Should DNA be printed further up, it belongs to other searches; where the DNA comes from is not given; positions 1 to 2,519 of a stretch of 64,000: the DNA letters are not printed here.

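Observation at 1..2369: IleRS-family paralog with both class I catalytic signatures (HIGH and KMSKS) degenerate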

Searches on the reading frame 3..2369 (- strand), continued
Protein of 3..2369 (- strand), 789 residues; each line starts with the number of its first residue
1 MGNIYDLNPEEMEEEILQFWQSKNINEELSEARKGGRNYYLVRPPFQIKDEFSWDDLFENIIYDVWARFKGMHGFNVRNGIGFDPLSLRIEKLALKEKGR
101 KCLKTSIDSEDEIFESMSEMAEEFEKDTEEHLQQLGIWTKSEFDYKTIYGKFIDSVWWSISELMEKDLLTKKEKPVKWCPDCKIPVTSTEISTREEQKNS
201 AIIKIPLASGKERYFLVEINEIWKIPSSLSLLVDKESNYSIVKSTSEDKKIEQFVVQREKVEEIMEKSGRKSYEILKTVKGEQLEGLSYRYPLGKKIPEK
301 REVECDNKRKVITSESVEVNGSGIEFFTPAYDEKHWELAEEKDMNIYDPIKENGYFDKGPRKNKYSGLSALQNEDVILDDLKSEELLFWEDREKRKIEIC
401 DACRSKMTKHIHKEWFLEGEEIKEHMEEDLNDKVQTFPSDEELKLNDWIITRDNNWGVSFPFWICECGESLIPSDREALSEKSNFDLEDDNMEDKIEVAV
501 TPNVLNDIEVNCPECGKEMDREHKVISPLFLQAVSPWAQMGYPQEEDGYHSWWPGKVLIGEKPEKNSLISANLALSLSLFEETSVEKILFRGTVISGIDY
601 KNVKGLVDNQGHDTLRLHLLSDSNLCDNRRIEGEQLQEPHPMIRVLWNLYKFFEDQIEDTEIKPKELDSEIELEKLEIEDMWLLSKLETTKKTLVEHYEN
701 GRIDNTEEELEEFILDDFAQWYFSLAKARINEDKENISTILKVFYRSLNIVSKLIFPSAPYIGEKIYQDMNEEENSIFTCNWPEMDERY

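Call 35: find_homologous_proteins(query=P0024, max_evalue=1e-100)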
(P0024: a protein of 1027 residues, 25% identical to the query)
Query P0024 (1027 aa): 7463 proteins with E <= 1e-100 among 8000 candidates; the best 120 are listed.
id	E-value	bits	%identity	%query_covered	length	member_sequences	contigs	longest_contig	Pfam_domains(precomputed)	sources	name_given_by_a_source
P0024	0.0e+0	2374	100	100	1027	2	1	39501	PF09334.18,PF01406.26,PF08264.20,PF13603.13,PF01921.25,PF00133.29,PF19302.5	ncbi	-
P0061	0.0e+0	1949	79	100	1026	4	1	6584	PF09334.18,PF01406.26,PF08264.20,PF01921.25,PF00133.29,PF19302.5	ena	-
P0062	0.0e+0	1325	56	100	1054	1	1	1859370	PF09334.18,PF01406.26,PF08264.20,PF00133.29,PF19302.5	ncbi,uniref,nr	ncbi:isoleucyl-tRNA synthetase [Palaeococcus pacificus DY20341]|uniref:Isoleucine--tRNA ligase n=1 T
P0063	0.0e+0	1320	56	100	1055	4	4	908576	PF09334.18,PF01406.26,PF08264.20,PF00133.29,PF19302.5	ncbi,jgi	jgi:isoleucyl-tRNA synthetase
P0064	0.0e+0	1314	56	100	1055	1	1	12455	PF09334.18,PF01406.26,PF08264.20,PF00133.29,PF19302.5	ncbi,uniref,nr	ncbi:isoleucine--tRNA ligase [Thermococcus sp. 101 C5]|uniref:isoleucine--tRNA ligase n=1 Tax=Thermo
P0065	0.0e+0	1314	56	100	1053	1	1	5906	PF09334.18,PF01406.26,PF08264.20,PF00133.29,PF19302.5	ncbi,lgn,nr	ncbi:MAG: isoleucyl-tRNA synthetase [Thermococcaceae archaeon]|nr:isoleucyl-tRNA synthetase [Thermoc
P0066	0.0e+0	1313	56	100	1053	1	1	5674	PF09334.18,PF01406.26,PF08264.20,PF00133.29,PF19302.5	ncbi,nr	ncbi:MAG: isoleucyl-tRNA synthetase [Thermococcaceae archaeon]|nr:isoleucyl-tRNA synthetase [Thermoc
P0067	0.0e+0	1313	56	100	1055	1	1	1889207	PF09334.18,PF01406.26,PF08264.20,PF00133.29,PF19302.5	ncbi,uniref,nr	ncbi:isoleucine--tRNA ligase [Thermococcus aggregans]|uniref:Isoleucine--tRNA ligase n=1 Tax=Thermoc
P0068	0.0e+0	1312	56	100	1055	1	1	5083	PF09334.18,PF01406.26,PF08264.20,PF00133.29,PF19302.5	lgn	-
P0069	0.0e+0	1312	56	100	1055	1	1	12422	PF09334.18,PF01406.26,PF08264.20,PF00133.29,PF19302.5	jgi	jgi:isoleucyl-tRNA synthetase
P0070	0.0e+0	1311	56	100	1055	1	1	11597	PF09334.18,PF01406.26,PF08264.20,PF00133.29,PF19302.5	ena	-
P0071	0.0e+0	1311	56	100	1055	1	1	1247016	PF09334.18,PF01406.26,PF08264.20,PF00133.29,PF19302.5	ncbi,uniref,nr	ncbi:isoleucine--tRNA ligase [Thermococcus bergensis]|uniref:isoleucine--tRNA ligase n=1 Tax=Thermoc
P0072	0.0e+0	1311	56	100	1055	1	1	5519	PF09334.18,PF01406.26,PF08264.20,PF00133.29,PF19302.5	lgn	-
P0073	0.0e+0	1310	56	100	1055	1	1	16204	PF09334.18,PF01406.26,PF08264.20,PF00133.29,PF19302.5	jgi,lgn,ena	jgi:isoleucyl-tRNA synthetase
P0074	0.0e+0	1310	56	100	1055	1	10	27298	PF09334.18,PF01406.26,PF08264.20,PF00133.29,PF19302.5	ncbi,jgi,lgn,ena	-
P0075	0.0e+0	1309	56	100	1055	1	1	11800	PF09334.18,PF01406.26,PF08264.20,PF00133.29,PF19302.5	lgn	-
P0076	0.0e+0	1309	56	100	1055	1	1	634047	PF09334.18,PF01406.26,PF08264.20,PF00133.29,PF19302.5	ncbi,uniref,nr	ncbi:isoleucine--tRNA ligase [Thermococcus sp. PK]|uniref:isoleucine--tRNA ligase n=1 Tax=Thermococc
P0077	0.0e+0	1306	56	100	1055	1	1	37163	PF09334.18,PF01406.26,PF08264.20,PF00133.29,PF19302.5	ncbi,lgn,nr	ncbi:MAG: isoleucyl-tRNA synthetase [Thermococcaceae archaeon]|nr:isoleucyl-tRNA synthetase [Thermoc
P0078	0.0e+0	1306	56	100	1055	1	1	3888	PF09334.18,PF01406.26,PF08264.20,PF00133.29,PF19302.5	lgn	-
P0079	0.0e+0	1304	55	100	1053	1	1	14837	PF09334.18,PF01406.26,PF08264.20,PF00133.29,PF19302.5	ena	-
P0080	0.0e+0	1301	55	100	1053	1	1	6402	PF09334.18,PF01406.26,PF08264.20,PF00133.29,PF19302.5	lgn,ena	-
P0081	0.0e+0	1299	55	100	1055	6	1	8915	PF09334.18,PF01406.26,PF08264.20,PF00133.29,PF19302.5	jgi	-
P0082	0.0e+0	1297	55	100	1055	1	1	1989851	PF09334.18,PF01406.26,PF08264.20,PF01921.25,PF00133.29,PF19302.5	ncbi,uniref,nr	ncbi:isoleucine--tRNA ligase [Thermococcus sp. 2319x1]|uniref:isoleucine--tRNA ligase n=1 Tax=Thermo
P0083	0.0e+0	1297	55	100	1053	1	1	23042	PF09334.18,PF01406.26,PF08264.20,PF00133.29,PF19302.5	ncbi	-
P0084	0.0e+0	1296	55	100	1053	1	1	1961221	PF09334.18,PF01406.26,PF08264.20,PF01921.25,PF00133.29,PF19302.5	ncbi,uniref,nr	ncbi:Isoleucyl-tRNA synthetase [Thermococcus sp. 2319x1]|uniref:isoleucine--tRNA ligase n=1 Tax=Ther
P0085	0.0e+0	1295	55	100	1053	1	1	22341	PF09334.18,PF01406.26,PF08264.20,PF00133.29,PF19302.5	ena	-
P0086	0.0e+0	1295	55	100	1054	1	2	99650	PF09334.18,PF01406.26,PF08264.20,PF00133.29,PF19302.5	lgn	-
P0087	0.0e+0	1293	55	100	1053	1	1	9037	PF09334.18,PF01406.26,PF08264.20,PF00133.29,PF19302.5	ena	-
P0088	0.0e+0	1293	55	100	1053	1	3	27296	PF09334.18,PF01406.26,PF08264.20,PF00133.29,PF19302.5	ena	-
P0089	0.0e+0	1293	55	100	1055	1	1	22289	PF09334.18,PF01406.26,PF08264.20,PF00133.29,PF19302.5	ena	-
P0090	0.0e+0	1252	53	100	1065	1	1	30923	PF09334.18,PF01406.26,PF08264.20,PF00133.29,PF19302.5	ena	-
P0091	0.0e+0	1251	53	100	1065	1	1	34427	PF09334.18,PF01406.26,PF08264.20,PF00133.29,PF19302.5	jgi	-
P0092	0.0e+0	1249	53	100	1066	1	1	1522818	PF09334.18,PF01406.26,PF08264.20,PF00133.29,PF19302.5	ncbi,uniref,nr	ncbi:isoleucine--tRNA ligase [Thermococcus sp. P6]|uniref:isoleucine--tRNA ligase n=1 Tax=Thermococc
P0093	0.0e+0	1248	54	100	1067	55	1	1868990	PF09334.18,PF01406.26,PF08264.20,PF00133.29,PF19302.5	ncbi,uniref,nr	ncbi:isoleucine--tRNA ligase [Thermococcus radiotolerans]|uniref:Isoleucine--tRNA ligase n=1 Tax=The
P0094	0.0e+0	1245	54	100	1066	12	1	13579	PF09334.18,PF01406.26,PF08264.20,PF01921.25,PF00133.29,PF19302.5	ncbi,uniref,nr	ncbi:MAG: isoleucine--tRNA ligase [Palaeococcus sp.]|uniref:isoleucine--tRNA ligase n=1 Tax=Palaeoco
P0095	0.0e+0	1244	53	100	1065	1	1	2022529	PF09334.18,PF01406.26,PF08264.20,PF00133.29,PF19302.5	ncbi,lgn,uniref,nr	ncbi:isoleucine--tRNA ligase [Thermococcus camini]|uniref:Isoleucine--tRNA ligase n=1 Tax=Thermococc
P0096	0.0e+0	1244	53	100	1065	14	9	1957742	PF09334.18,PF01406.26,PF08264.20,PF01921.25,PF00133.29,PF19302.5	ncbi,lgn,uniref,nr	ncbi:isoleucine--tRNA ligase [Thermococcus paralvinellae]|uniref:Isoleucine--tRNA ligase n=1 Tax=The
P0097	0.0e+0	1244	54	100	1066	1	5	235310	PF09334.18,PF01406.26,PF08264.20,PF00133.29,PF19302.5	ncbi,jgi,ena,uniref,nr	ncbi:isoleucine--tRNA ligase [Thermococcus sp.]|uniref:isoleucine--tRNA ligase n=1 Tax=Thermococcus 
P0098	0.0e+0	1244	53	100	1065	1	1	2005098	PF09334.18,PF01406.26,PF08264.20,PF00133.29,PF19302.5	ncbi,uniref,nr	ncbi:isoleucine--tRNA ligase [Thermococcus profundus]|uniref:Isoleucine--tRNA ligase n=1 Tax=Thermoc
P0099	0.0e+0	1244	53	100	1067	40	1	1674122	PF09334.18,PF01406.26,PF08264.20,PF00133.29,PF19302.5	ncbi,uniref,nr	ncbi:isoleucine--tRNA ligase [Thermococcus gorgonarius]|uniref:Isoleucine--tRNA ligase n=1 Tax=Therm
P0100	0.0e+0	1243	53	100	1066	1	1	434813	PF09334.18,PF01406.26,PF08264.20,PF00133.29,PF19302.5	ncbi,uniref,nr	ncbi:isoleucine--tRNA ligase [Thermococcus sp. MV11]|uniref:isoleucine--tRNA ligase n=1 Tax=Thermoco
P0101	0.0e+0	1238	54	100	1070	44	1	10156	PF09334.18,PF01406.26,PF08264.20,PF00133.29,PF19302.5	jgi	-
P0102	0.0e+0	1237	53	100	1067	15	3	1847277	PF09334.18,PF01406.26,PF08264.20,PF01921.25,PF00133.29,PF19302.5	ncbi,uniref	ncbi:isoleucine--tRNA ligase [Pyrococcus kukulkanii]|uniref:isoleucine--tRNA ligase n=1 Tax=Pyrococc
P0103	0.0e+0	1236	53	100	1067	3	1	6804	PF09334.18,PF01406.26,PF08264.20,PF00133.29,PF19302.5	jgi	-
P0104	0.0e+0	1235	54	100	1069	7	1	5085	PF09334.18,PF01406.26,PF08264.20,PF00133.29,PF19302.5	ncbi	ncbi:isoleucine--tRNA ligase [Thermococcus sp.]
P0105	0.0e+0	1234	52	100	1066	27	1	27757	PF09334.18,PF01406.26,PF08264.20,PF00133.29,PF19302.5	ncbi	ncbi:isoleucine--tRNA ligase [Thermococcus sp.]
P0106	0.0e+0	1232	53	100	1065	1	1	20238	PF09334.18,PF01406.26,PF08264.20,PF00133.29,PF19302.5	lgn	-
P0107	0.0e+0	1223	52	100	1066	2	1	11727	PF09334.18,PF01406.26,PF08264.20,PF00133.29,PF19302.5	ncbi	-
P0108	0.0e+0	1189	51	100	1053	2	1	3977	PF09334.18,PF01406.26,PF08264.20,PF00133.29,PF19302.5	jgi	-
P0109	0.0e+0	1189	51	96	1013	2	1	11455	PF09334.18,PF01406.26,PF08264.20,PF13603.13,PF00133.29,PF19302.5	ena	-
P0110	0.0e+0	1175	50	100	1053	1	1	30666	PF09334.18,PF01406.26,PF08264.20,PF01921.25,PF00133.29,PF19302.5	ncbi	ncbi:MAG: isoleucine--tRNA ligase [Candidatus Njordarchaeia archaeon]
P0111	0.0e+0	1171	50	99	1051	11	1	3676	PF09334.18,PF01406.26,PF08264.20,PF00133.29,PF19302.5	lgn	-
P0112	0.0e+0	1170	49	99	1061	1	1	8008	PF09334.18,PF01406.26,PF08264.20,PF00133.29,PF19302.5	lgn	-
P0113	0.0e+0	1166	51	97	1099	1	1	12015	PF09334.18,PF01406.26,PF08264.20,PF01921.25,PF00133.29,PF19302.5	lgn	-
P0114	0.0e+0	1164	48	100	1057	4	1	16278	PF09334.18,PF01406.26,PF08264.20,PF01921.25,PF00133.29,PF19302.5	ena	-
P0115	0.0e+0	1164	50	100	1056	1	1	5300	PF09334.18,PF01406.26,PF08264.20,PF01921.25,PF00133.29,PF19302.5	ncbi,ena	-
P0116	0.0e+0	1158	51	98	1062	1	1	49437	PF09334.18,PF01406.26,PF08264.20,PF01921.25,PF00133.29,PF19302.5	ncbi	-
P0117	0.0e+0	1158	50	100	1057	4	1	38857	PF09334.18,PF01406.26,PF08264.20,PF01921.25,PF00133.29,PF19302.5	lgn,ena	-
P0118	0.0e+0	1154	50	99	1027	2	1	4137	PF09334.18,PF08264.20,PF01921.25,PF00133.29,PF19302.5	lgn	-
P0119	0.0e+0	1152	49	97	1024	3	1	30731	PF09334.18,PF01406.26,PF08264.20,PF00133.29,PF19302.5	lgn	-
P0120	0.0e+0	1152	49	100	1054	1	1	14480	PF09334.18,PF01406.26,PF08264.20,PF01921.25,PF00133.29,PF19302.5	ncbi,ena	-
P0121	0.0e+0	1150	50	96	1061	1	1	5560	PF09334.18,PF01406.26,PF08264.20,PF01921.25,PF00133.29,PF19302.5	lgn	-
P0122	0.0e+0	1150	48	99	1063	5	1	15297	PF09334.18,PF01406.26,PF08264.20,PF01921.25,PF00133.29,PF19302.5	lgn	-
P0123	0.0e+0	1149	50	97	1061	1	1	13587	PF09334.18,PF01406.26,PF08264.20,PF01921.25,PF00133.29,PF19302.5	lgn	-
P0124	0.0e+0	1146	48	99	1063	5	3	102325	PF09334.18,PF01406.26,PF08264.20,PF01921.25,PF00133.29,PF19302.5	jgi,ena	jgi:isoleucyl-tRNA synthetase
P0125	0.0e+0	1145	49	98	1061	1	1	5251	PF09334.18,PF01406.26,PF08264.20,PF01921.25,PF00133.29,PF19302.5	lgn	-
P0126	0.0e+0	1144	50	97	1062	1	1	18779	PF09334.18,PF01406.26,PF08264.20,PF01921.25,PF00133.29,PF19302.5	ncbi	-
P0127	0.0e+0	1143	49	97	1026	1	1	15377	PF09334.18,PF01406.26,PF08264.20,PF00133.29,PF19302.5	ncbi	-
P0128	0.0e+0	1139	48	99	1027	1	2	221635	PF09334.18,PF08264.20,PF00133.29,PF19302.5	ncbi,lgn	-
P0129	0.0e+0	1139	50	98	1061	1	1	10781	PF09334.18,PF01406.26,PF08264.20,PF01921.25,PF00133.29,PF19302.5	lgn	-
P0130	0.0e+0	1138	48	99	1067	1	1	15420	PF09334.18,PF01406.26,PF08264.20,PF00133.29,PF19302.5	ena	-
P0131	0.0e+0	1133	51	94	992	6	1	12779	PF09334.18,PF01406.26,PF08264.20,PF00133.29,PF19302.5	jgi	-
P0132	0.0e+0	1132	48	99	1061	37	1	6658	PF09334.18,PF01406.26,PF08264.20,PF00133.29,PF19302.5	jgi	-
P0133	0.0e+0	1131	48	98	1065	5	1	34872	PF09334.18,PF01406.26,PF08264.20,PF00133.29,PF19302.5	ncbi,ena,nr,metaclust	ncbi:MAG: isoleucine--tRNA ligase [Hadesarchaea archaeon DG-33-1]|nr:MAG: isoleucine--tRNA ligase [H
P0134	0.0e+0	1131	49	98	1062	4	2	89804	PF09334.18,PF01406.26,PF08264.20,PF01921.25,PF00133.29,PF19302.5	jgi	-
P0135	0.0e+0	1129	49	97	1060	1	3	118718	PF09334.18,PF01406.26,PF08264.20,PF00133.29,PF19302.5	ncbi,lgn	ncbi:MAG: isoleucine--tRNA ligase [Candidatus Hadarchaeia archaeon]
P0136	0.0e+0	1128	48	98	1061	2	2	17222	PF09334.18,PF01406.26,PF08264.20,PF00133.29,PF19302.5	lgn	-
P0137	0.0e+0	1128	48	98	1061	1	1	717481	PF09334.18,PF01406.26,PF08264.20,PF01921.25,PF00133.29,PF19302.5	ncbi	-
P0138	0.0e+0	1127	48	98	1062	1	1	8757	PF09334.18,PF01406.26,PF08264.20,PF01921.25,PF00133.29,PF19302.5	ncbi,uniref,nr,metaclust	ncbi:isoleucyl-tRNA synthetase [candidate division MSBL1 archaeon SCGC-AAA259A05]|uniref:Isoleucine-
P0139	0.0e+0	1127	47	99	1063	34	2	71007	PF09334.18,PF01406.26,PF08264.20,PF01921.25,PF00133.29,PF19302.5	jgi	-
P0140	0.0e+0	1127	48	97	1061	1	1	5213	PF09334.18,PF01406.26,PF08264.20,PF01921.25,PF00133.29,PF19302.5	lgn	-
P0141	0.0e+0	1126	49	97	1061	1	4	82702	PF09334.18,PF01406.26,PF08264.20,PF01921.25,PF00133.29,PF19302.5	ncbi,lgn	-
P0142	0.0e+0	1125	48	98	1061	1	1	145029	PF09334.18,PF01406.26,PF08264.20,PF13603.13,PF01921.25,PF00133.29,PF19302.5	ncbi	-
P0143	0.0e+0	1123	47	99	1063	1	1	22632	PF09334.18,PF01406.26,PF08264.20,PF01921.25,PF00133.29,PF19302.5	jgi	-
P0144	0.0e+0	1122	47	99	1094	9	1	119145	PF09334.18,PF01406.26,PF08264.20,PF01921.25,PF00133.29,PF19302.5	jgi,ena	-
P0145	0.0e+0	1122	47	99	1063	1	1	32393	PF09334.18,PF01406.26,PF08264.20,PF01921.25,PF00133.29,PF19302.5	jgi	jgi:isoleucyl-tRNA synthetase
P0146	0.0e+0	1121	47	99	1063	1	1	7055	PF09334.18,PF01406.26,PF08264.20,PF01921.25,PF00133.29,PF19302.5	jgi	-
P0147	0.0e+0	1120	47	99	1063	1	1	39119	PF09334.18,PF01406.26,PF08264.20,PF01921.25,PF00133.29,PF19302.5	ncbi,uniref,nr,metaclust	ncbi:MAG: isoleucine--tRNA ligase [Candidatus Hadarchaeum yellowstonense]|uniref:Isoleucine--tRNA li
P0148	0.0e+0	1120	47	99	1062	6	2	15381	PF09334.18,PF01406.26,PF08264.20,PF00133.29,PF19302.5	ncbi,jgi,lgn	-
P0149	0.0e+0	1119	47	99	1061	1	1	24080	PF09334.18,PF01406.26,PF08264.20,PF00133.29,PF19302.5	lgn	-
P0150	0.0e+0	1119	46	99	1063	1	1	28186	PF09334.18,PF01406.26,PF08264.20,PF00133.29,PF19302.5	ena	-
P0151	0.0e+0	1118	50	94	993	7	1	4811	PF09334.18,PF01406.26,PF08264.20,PF00133.29,PF19302.5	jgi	-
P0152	0.0e+0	1118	46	99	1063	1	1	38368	PF09334.18,PF01406.26,PF08264.20,PF01921.25,PF00133.29,PF19302.5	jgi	jgi:isoleucyl-tRNA synthetase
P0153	0.0e+0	1118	52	83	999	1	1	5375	PF09334.18,PF01406.26,PF08264.20,PF01921.25,PF00133.29,PF19302.5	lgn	-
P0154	0.0e+0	1117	46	99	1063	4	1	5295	PF09334.18,PF01406.26,PF08264.20,PF01921.25,PF00133.29,PF19302.5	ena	-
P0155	0.0e+0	1117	47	99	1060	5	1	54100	PF09334.18,PF01406.26,PF08264.20,PF01921.25,PF00133.29,PF19302.5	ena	-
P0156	0.0e+0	1116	47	99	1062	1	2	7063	PF09334.18,PF08264.20,PF00133.29,PF19302.5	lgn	-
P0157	0.0e+0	1116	47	99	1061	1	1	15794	PF09334.18,PF01406.26,PF08264.20,PF01921.25,PF00133.29,PF19302.5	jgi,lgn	-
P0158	0.0e+0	1115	47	99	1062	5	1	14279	PF09334.18,PF01406.26,PF08264.20,PF01921.25,PF00133.29,PF19302.5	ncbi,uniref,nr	ncbi:isoleucyl-tRNA synthetase [candidate division MSBL1 archaeon SCGC-AAA833F18]|uniref:Isoleucine-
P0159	0.0e+0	1115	47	99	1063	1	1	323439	PF09334.18,PF01406.26,PF08264.20,PF01921.25,PF00133.29,PF19302.5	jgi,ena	-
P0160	0.0e+0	1114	47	99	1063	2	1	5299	PF09334.18,PF01406.26,PF08264.20,PF01921.25,PF00133.29,PF19302.5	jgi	-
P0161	0.0e+0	1114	47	98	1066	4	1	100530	PF09334.18,PF01406.26,PF08264.20,PF00133.29,PF19302.5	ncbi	-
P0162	0.0e+0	1114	47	98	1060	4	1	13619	PF09334.18,PF01406.26,PF08264.20,PF01921.25,PF00133.29,PF19302.5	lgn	-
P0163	0.0e+0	1113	47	98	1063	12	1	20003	PF09334.18,PF01406.26,PF08264.20,PF00133.29,PF19302.5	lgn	-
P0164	0.0e+0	1113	47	98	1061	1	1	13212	PF09334.18,PF01406.26,PF08264.20,PF01921.25,PF00133.29,PF19302.5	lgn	-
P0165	0.0e+0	1111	46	99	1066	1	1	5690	PF09334.18,PF01406.26,PF08264.20,PF01921.25,PF00133.29,PF19302.5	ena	-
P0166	0.0e+0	1110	54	88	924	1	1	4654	PF09334.18,PF08264.20,PF00133.29,PF19302.5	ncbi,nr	ncbi:MAG TPA: isoleucine--tRNA ligase, partial [Thermococcus litoralis]|nr:isoleucine--tRNA ligase [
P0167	0.0e+0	1110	48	99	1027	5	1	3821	PF09334.18,PF08264.20,PF01921.25,PF00133.29,PF19302.5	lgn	-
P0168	0.0e+0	1109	54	88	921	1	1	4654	PF09334.18,PF08264.20,PF00133.29,PF19302.5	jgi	-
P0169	0.0e+0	1109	47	97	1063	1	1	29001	PF09334.18,PF01406.26,PF08264.20,PF01921.25,PF00133.29,PF19302.5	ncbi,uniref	ncbi:MAG: isoleucine--tRNA ligase [Candidatus Hadarchaeum sp.]|uniref:isoleucine--tRNA ligase n=1 Ta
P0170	0.0e+0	1108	47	98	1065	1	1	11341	PF09334.18,PF01406.26,PF08264.20,PF01921.25,PF00133.29,PF19302.5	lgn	-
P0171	0.0e+0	1107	47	99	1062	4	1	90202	PF09334.18,PF01406.26,PF08264.20,PF01921.25,PF00133.29,PF19302.5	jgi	-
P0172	0.0e+0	1107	48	99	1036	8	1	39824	PF09334.18,PF01406.26,PF08264.20,PF13603.13,PF00133.29,PF19302.5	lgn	-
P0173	0.0e+0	1107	48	98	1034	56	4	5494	PF09334.18,PF08264.20,PF00133.29,PF19302.5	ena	-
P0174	0.0e+0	1106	48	99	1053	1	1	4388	PF09334.18,PF01406.26,PF08264.20,PF01921.25,PF00133.29,PF19302.5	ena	-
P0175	0.0e+0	1105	46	99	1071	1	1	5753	PF09334.18,PF01406.26,PF08264.20,PF00133.29,PF19302.5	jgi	jgi:isoleucyl-tRNA synthetase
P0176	0.0e+0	1104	48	99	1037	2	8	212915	PF09334.18,PF08264.20,PF00133.29,PF19302.5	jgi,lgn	jgi:isoleucyl-tRNA synthetase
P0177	0.0e+0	1103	47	97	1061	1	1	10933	PF09334.18,PF01406.26,PF08264.20,PF01921.25,PF00133.29,PF19302.5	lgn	-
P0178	0.0e+0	1103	47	97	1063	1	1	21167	PF09334.18,PF01406.26,PF08264.20,PF00133.29,PF19302.5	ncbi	-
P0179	0.0e+0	1102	46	99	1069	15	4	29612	PF09334.18,PF01406.26,PF08264.20,PF01921.25,PF00133.29,PF19302.5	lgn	-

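Call 38: find_encoding_contigs(protein=P0061, flank=4000, max_places=4)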
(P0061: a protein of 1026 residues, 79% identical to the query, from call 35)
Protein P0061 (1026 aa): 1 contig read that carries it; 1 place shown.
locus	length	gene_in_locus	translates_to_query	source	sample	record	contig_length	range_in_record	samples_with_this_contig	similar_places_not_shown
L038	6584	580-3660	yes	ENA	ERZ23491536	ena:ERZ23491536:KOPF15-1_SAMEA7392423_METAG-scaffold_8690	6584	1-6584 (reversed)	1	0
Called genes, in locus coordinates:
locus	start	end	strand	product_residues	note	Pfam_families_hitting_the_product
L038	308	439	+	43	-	-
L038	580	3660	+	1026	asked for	PF00133:tRNA-synt_1, PF01921:tRNA-synt_1f (faint), PF09334:tRNA-synt_1g, PF01406:tRNA-synt_1e (weak), PF08264:Anticodon_1, PF19302:DUF5915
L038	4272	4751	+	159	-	PF01257:2Fe-2S_thioredx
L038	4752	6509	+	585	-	PF01512:Complex1_51K, PF10531:SLBB (faint), PF10589:NADH_4Fe-4S, PF13237:Fer4_10, PF14697:Fer4_21, PF12838:Fer4_7 (weak), PF13187:Fer4_9, PF00037:Fer4 (weak), +1 more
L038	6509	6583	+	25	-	?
